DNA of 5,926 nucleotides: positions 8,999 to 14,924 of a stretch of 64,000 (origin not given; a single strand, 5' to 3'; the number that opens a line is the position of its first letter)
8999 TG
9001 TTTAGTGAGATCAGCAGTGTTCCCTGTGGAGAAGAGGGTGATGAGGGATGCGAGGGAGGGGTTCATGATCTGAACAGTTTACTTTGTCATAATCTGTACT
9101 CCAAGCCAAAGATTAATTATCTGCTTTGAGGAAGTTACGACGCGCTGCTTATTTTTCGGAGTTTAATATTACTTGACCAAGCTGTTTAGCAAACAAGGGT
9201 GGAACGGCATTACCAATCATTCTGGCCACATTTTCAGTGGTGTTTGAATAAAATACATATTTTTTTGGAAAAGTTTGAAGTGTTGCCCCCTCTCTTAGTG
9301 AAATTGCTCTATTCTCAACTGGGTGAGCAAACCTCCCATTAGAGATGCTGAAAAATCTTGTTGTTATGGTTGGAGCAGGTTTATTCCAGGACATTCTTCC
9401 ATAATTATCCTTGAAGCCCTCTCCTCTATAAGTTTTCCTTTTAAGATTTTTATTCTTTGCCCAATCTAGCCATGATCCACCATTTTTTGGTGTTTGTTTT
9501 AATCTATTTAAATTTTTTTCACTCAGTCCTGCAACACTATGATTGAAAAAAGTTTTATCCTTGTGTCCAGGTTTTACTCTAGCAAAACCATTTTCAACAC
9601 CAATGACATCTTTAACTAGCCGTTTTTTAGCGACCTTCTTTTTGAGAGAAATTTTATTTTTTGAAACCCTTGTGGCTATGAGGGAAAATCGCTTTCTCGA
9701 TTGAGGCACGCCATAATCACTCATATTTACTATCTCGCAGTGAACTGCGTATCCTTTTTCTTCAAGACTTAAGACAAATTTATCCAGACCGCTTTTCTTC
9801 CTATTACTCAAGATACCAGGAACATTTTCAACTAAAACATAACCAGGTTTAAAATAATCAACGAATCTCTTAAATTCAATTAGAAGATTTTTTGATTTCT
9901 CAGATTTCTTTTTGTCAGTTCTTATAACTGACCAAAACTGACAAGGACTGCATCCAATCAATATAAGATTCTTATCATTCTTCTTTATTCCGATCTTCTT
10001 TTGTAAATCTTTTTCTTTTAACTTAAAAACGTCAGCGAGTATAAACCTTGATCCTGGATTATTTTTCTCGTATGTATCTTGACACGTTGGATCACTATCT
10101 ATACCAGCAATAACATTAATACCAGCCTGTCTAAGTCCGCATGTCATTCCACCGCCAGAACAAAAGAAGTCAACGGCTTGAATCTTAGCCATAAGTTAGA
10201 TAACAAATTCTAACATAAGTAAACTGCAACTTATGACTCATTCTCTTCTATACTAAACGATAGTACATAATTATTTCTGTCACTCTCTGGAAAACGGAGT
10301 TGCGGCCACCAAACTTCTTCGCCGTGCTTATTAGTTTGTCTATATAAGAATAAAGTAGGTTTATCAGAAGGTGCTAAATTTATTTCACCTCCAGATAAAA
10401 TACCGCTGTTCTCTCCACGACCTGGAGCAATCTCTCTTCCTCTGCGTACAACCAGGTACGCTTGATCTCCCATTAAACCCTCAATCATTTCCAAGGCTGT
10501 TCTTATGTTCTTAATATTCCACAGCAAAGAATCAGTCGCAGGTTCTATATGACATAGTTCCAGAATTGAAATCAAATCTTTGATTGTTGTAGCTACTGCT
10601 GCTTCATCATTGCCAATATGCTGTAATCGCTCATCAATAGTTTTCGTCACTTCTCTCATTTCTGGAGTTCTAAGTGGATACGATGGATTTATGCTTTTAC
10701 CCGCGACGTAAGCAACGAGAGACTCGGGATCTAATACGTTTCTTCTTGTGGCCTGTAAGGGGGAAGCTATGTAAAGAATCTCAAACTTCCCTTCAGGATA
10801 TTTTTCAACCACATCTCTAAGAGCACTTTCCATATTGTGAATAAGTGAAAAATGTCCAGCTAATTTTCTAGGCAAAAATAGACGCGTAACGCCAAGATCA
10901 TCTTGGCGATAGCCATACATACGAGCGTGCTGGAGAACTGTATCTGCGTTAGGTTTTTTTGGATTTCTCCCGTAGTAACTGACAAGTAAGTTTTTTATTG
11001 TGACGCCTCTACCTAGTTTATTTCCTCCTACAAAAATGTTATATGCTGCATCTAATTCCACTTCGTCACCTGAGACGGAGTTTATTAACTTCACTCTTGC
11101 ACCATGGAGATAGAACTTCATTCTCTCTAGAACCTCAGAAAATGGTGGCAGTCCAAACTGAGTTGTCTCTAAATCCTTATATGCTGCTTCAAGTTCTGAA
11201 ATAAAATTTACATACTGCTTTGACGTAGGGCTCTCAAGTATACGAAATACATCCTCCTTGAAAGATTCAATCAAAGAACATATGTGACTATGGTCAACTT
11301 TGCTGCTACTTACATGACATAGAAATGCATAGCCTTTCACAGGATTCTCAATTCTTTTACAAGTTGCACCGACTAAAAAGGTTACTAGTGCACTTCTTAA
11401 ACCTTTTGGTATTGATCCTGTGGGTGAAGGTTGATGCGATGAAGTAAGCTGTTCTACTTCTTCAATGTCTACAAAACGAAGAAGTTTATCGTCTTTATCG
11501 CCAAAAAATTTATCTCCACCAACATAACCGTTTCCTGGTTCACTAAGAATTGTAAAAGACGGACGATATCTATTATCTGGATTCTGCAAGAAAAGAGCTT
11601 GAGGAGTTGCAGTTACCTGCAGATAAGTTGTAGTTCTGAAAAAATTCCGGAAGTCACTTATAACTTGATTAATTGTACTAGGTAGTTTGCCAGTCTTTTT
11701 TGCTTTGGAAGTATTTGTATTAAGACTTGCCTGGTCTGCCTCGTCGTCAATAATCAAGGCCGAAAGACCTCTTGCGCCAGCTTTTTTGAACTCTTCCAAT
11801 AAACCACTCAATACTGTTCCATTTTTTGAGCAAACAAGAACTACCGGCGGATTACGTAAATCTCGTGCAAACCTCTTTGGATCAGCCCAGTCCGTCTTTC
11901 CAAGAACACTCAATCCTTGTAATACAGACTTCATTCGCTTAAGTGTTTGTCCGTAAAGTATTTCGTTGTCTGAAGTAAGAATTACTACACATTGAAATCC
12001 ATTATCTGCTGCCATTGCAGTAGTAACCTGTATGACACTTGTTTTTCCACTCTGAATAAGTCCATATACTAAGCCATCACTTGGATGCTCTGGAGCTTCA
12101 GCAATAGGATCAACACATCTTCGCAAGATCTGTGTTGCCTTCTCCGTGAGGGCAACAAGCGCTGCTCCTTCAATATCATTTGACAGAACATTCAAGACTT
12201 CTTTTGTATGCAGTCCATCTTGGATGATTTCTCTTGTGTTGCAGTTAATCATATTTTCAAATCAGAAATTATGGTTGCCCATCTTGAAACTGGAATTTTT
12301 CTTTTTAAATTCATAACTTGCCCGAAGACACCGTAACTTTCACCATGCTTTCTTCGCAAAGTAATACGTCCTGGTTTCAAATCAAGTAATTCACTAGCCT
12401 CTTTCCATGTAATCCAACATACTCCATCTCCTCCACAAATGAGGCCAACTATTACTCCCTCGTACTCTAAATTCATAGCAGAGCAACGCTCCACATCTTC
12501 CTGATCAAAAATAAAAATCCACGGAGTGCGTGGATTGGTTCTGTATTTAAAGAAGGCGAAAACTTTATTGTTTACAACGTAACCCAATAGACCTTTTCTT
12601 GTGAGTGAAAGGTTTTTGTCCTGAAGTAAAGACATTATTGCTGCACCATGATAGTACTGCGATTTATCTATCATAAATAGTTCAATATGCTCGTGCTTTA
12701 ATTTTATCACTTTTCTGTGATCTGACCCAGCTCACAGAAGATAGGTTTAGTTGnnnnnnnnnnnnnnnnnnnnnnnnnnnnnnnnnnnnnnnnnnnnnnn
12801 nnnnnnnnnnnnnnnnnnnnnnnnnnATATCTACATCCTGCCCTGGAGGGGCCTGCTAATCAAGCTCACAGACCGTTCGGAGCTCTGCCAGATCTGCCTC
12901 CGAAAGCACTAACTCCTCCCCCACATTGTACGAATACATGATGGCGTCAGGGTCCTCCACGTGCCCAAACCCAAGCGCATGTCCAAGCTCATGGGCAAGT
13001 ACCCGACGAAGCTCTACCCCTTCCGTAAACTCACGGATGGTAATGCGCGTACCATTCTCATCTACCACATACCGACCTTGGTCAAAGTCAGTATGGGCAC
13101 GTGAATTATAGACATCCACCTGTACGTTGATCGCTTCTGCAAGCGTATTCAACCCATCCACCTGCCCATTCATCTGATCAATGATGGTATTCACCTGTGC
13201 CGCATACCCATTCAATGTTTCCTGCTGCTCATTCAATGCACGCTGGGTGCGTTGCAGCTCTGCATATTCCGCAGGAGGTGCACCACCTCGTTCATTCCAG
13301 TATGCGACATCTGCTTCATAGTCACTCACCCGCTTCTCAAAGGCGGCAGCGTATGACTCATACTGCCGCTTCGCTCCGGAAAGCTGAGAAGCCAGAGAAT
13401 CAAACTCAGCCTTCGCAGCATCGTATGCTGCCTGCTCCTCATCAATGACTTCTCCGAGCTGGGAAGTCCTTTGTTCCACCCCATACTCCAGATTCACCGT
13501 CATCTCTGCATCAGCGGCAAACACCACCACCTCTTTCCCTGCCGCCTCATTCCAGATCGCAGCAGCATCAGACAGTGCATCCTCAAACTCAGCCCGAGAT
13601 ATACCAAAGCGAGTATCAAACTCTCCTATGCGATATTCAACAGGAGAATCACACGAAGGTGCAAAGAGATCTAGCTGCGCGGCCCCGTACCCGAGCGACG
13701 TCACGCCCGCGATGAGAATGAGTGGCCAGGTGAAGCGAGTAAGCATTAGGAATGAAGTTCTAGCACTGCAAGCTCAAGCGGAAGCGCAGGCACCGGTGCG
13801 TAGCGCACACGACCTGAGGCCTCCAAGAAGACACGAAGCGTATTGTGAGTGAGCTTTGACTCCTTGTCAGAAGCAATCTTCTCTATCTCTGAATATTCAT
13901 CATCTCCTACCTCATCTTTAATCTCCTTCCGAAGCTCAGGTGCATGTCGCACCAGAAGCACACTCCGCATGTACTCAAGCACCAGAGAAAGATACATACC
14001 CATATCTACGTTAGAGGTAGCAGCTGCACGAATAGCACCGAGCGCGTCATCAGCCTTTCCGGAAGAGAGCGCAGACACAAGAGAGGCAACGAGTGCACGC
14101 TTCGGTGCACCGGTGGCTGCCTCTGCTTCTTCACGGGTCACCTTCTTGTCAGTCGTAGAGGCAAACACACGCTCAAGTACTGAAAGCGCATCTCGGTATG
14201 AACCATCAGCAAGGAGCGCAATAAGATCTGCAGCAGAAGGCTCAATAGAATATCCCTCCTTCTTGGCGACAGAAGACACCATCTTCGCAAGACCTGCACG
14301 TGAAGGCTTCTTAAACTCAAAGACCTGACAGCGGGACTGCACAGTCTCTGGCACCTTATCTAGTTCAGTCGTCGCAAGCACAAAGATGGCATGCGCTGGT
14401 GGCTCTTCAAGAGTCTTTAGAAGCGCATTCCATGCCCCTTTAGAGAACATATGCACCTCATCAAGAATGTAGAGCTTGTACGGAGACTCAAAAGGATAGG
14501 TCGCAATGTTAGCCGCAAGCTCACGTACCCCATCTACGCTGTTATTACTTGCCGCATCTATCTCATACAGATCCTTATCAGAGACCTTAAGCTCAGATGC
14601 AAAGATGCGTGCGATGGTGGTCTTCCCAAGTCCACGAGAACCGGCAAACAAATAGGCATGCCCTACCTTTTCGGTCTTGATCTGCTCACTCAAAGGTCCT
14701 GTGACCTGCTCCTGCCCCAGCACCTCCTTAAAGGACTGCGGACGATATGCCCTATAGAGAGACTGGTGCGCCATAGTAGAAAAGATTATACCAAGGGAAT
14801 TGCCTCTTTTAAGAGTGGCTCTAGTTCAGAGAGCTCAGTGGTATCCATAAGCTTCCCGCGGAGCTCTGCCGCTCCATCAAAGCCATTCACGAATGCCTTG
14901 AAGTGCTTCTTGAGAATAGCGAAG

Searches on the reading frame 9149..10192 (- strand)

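Call 25: search_protein_families(library=pfam, proteins=[window:9149-10192:-], max_evalue=0.001)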
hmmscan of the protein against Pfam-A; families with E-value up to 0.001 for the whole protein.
window:9149-10192:- (347 aa): 1 family
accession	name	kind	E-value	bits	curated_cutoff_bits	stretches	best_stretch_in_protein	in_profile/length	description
PF00145.23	DNA_methylase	-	2.5e-60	205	22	1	5-342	2-322/324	C-5 cytosine-specific DNA methylase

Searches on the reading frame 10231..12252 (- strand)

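Call 25: search_protein_families(library=pfam, proteins=[window:10231-12252:-], max_evalue=0.001)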
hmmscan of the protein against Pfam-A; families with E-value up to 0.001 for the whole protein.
window:10231-12252:- (673 aa): 1 family
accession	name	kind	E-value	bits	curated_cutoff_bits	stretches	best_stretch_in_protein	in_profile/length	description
PF10593.14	Z1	-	9.5e-35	120.6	25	1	285-488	2-210/228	Z1 domain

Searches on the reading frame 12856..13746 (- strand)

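Call 25: search_protein_families(library=pfam, proteins=[window:12856-13746:-], max_evalue=0.001)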
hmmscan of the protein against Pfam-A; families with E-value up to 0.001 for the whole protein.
window:12856-13746:- (296 aa): 2 families
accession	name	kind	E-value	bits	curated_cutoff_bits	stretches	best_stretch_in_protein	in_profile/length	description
PF00413.30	Peptidase_M10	-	3.1e-12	47.1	24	1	199-287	71-152/159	Matrixin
PF18595.6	Nuf2_DHR10-like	-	0.00093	19.7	28.4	0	160-203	10-53/117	Nuf2, DHR10-like domain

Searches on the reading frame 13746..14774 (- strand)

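Call 25: search_protein_families(library=pfam, proteins=[window:13746-14774:-], max_evalue=0.001)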
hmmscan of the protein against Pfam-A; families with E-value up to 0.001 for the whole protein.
window:13746-14774:- (342 aa): 9 families
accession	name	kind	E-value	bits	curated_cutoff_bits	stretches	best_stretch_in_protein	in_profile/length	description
PF13177.12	DNA_pol3_delta2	-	2.7e-31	109.2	27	2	76-157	79-160/161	DNA polymerase III, delta subunit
PF00004.35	AAA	-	9.3e-11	42.7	21.2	1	42-153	2-127/131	ATPase family associated with various cellular activities (AAA)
PF12169.13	DNA_pol3_gamma3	-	1.8e-10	41.2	24.4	1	212-340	1-127/143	DNA polymerase III subunits gamma and tau domain III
PF05496.18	RuvB_N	-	1e-08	35.6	27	1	11-124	2-110/159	Holliday junction DNA helicase RuvB P-loop domain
PF22608.2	DNAX_ATPase_lid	-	8.4e-08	32.3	27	1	166-201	6-41/49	DNA polymerase III clamp loader subunit, ATPase lid domain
PF13173.12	AAA_14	-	1.4e-05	25.5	27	1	40-133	4-96/129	AAA domain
PF13401.12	AAA_22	-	7.9e-05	23.4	27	0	42-85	9-52/130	AAA domain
PF01078.27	Mg_chelatase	-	0.0003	20.7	20.3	0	15-100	2-83/207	Magnesium chelatase, subunit ChlI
PF16193.11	AAA_assoc_2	-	0.00043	20.9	34.3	0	173-221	3-55/81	AAA C-terminal domain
